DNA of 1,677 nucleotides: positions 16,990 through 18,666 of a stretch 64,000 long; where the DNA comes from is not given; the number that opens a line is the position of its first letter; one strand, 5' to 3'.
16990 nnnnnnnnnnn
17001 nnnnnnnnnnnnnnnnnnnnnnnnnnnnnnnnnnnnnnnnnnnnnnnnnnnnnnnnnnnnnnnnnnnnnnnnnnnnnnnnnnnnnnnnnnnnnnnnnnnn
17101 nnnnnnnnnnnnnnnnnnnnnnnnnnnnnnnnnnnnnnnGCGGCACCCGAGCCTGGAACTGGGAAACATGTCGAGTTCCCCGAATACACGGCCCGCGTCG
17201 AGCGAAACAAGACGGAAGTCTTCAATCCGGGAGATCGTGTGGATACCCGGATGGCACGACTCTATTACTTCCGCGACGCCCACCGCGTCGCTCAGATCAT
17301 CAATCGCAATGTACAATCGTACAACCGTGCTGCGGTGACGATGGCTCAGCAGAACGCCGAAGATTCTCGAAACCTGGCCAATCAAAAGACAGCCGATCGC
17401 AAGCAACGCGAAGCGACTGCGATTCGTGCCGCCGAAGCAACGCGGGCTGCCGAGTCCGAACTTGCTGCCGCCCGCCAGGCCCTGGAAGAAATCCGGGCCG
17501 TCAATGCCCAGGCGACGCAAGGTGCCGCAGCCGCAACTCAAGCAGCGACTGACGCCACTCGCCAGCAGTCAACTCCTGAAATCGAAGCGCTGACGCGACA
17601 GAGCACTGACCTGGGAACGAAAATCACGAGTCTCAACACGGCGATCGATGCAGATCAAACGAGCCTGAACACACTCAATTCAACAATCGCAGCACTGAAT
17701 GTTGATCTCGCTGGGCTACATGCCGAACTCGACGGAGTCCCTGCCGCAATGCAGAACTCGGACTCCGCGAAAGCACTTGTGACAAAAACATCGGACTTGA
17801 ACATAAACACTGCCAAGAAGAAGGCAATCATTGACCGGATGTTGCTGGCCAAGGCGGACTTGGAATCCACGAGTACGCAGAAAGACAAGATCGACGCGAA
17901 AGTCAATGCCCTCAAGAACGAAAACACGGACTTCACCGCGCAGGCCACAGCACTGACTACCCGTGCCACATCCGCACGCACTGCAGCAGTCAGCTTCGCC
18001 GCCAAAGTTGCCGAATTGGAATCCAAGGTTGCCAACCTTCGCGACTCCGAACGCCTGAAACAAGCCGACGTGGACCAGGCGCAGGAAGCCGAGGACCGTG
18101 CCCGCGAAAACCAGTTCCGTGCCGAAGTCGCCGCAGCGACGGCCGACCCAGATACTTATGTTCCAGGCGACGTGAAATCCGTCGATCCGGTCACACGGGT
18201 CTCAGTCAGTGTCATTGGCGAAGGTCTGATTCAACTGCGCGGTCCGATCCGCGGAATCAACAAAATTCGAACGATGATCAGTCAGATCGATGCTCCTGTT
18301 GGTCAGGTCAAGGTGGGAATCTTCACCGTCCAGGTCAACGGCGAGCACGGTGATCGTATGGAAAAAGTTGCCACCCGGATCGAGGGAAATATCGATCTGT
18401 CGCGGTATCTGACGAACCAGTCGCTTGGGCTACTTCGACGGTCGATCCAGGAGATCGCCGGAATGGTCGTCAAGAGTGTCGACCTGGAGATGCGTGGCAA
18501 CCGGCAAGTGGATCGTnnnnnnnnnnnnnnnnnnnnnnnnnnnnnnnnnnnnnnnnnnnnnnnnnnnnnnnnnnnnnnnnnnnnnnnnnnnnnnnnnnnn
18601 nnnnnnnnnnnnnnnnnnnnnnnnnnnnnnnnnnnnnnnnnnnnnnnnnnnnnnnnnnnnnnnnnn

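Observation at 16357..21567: Giant (~1,736 aa) secretin homologue whose N-type domain and barrel domain are both interrupted by very large helical insertions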

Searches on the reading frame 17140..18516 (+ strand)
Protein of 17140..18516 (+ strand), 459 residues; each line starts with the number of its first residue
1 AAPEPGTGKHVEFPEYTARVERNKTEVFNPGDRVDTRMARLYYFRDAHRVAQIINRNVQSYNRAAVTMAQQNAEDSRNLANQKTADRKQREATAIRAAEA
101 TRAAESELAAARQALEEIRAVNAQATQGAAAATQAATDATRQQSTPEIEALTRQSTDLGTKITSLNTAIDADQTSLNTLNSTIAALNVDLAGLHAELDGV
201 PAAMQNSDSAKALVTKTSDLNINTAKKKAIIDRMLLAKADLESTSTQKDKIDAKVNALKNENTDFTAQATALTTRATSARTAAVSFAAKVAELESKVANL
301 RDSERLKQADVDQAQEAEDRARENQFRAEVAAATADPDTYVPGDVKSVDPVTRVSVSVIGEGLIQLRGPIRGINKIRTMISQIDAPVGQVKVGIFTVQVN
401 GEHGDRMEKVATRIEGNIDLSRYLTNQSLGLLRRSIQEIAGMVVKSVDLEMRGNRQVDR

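Call 55: predict_structure(alignment_id=A4)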
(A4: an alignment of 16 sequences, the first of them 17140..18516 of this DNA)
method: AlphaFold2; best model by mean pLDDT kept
length: 459 residues; sequences in the alignment: 16
mean_pLDDT: 79.7   pTM: 0.42
mean pLDDT of the five models: 79.7, 77.9, 75.2, 71.2, 68.2
residues with pLDDT >= 90: 206; 70-90: 129; 50-70: 73; < 50: 51
segments of 3 or more residues with pLDDT < 50: 1-30, 388-401, 455-459
pLDDT, mean of each block of 10 residues (from residue 1): 38 43 45 73 76 68 71 93 96 96 96 95 92 89 81 95 97 96 90 75 70 90 95 96 96 92 89 92 94 96 96 96 92 69 64 76 81 83 63 43 54 61 68 77 73 51
secondary structure, 60 per line:
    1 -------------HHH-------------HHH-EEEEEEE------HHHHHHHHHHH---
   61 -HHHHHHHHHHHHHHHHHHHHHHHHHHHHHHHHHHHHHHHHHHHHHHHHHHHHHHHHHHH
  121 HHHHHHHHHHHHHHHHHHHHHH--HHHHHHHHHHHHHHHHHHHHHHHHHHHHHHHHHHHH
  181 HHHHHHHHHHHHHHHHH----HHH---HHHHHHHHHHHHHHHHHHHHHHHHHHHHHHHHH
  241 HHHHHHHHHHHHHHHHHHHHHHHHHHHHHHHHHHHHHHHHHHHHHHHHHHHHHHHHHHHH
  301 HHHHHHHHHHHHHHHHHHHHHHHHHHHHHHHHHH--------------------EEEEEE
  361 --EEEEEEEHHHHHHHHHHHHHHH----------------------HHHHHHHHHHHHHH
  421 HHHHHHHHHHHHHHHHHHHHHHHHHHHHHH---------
elements in order: E34-40 H47-57 H62-142 H145-197 H208-334 E355-360 E363-369 H370-384 H407-450

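Call 58: fold_search(model_id=the predicted structure, library=pdb)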
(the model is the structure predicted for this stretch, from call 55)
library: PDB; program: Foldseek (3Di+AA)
matches with E <= 10: 991; with E <= 0.001: 4
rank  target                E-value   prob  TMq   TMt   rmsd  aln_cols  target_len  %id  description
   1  5xg2                  2.6e-04  1.00  0.25  0.47  13.5       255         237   11  Crystal structure of a coiled-coil segment (residues 345-468 and 694-814) of Pyrococcus yayanosii Smc (released 2017-06-07)
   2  6h2x                  4.1e-04  1.00  0.23  0.27  11.6       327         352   14  MukB coiled-coil elbow from E. coli (released 2019-03-06)
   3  7p3r_A                4.8e-04  1.00  0.22  0.28  36.6       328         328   15  Helical structure of the toxin MakA from Vibrio cholera (released 2022-02-23)
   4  2ch7_A                4.8e-04  1.00  0.18  0.25  14.1       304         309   13  Crystal structure of the cytoplasmic domain of a bacterial chemoreceptor from Thermotoga maritima (released 2006-04-18)
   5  7zr1_C                2.1e-03  1.00  0.29  0.18  20.6       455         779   10  Chaetomium thermophilum Mre11-Rad50-Nbs1 complex bound to ATPyS (composite structure) (released 2023-01-11)
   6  7nyw_B                2.3e-03  0.63  0.12  0.07  44.2       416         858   11  Cryo-EM structure of the MukBEF-MatP-DNA head module (released 2021-07-07)
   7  9a69_B                3.2e-03  1.00  0.34  0.26   9.4       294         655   10  Integrative model of MCPB-MCPC by crosslinking MS and deep learning (released 2024-09-18)
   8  5nnv_D                4.2e-03  1.00  0.31  0.54   9.7       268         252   14  Structure of a Bacillus subtilis Smc coiled coil middle fragment (released 2017-06-21)
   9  6h2f_B                4.2e-03  0.96  0.20  0.25  45.6       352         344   12  Structure of the pre-pore AhlB of the tripartite alpha-pore forming toxin, AHL, from Aeromonas hydrophila. (released 2019-07-10)
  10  9a65_B                4.4e-03  1.00  0.36  0.27   8.8       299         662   10  Integrative model of YVAQ-MCPB by crosslinking MS and deep learning (released 2024-09-18)
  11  3zx6_A                4.7e-03  1.00  0.29  0.38   8.3       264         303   14  Structure of Hamp(AF1503)-Tsr fusion - Hamp (A291V) mutant (released 2012-02-29)
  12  3zx6_B                4.7e-03  1.00  0.28  0.37   8.8       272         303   14  Structure of Hamp(AF1503)-Tsr fusion - Hamp (A291V) mutant (released 2012-02-29)
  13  2ch7_B                4.9e-03  0.99  0.23  0.29  11.6       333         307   12  Crystal structure of the cytoplasmic domain of a bacterial chemoreceptor from Thermotoga maritima (released 2006-04-18)
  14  6grj_B                5.8e-03  0.96  0.19  0.26  41.1       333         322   11  Structure of the AhlB pore of the tripartite alpha-pore forming toxin, AHL, from Aeromonas hydrophila. (released 2019-07-03)
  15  6h2f_H                5.8e-03  0.93  0.19  0.24  46.0       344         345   10  Structure of the pre-pore AhlB of the tripartite alpha-pore forming toxin, AHL, from Aeromonas hydrophila. (released 2019-07-10)
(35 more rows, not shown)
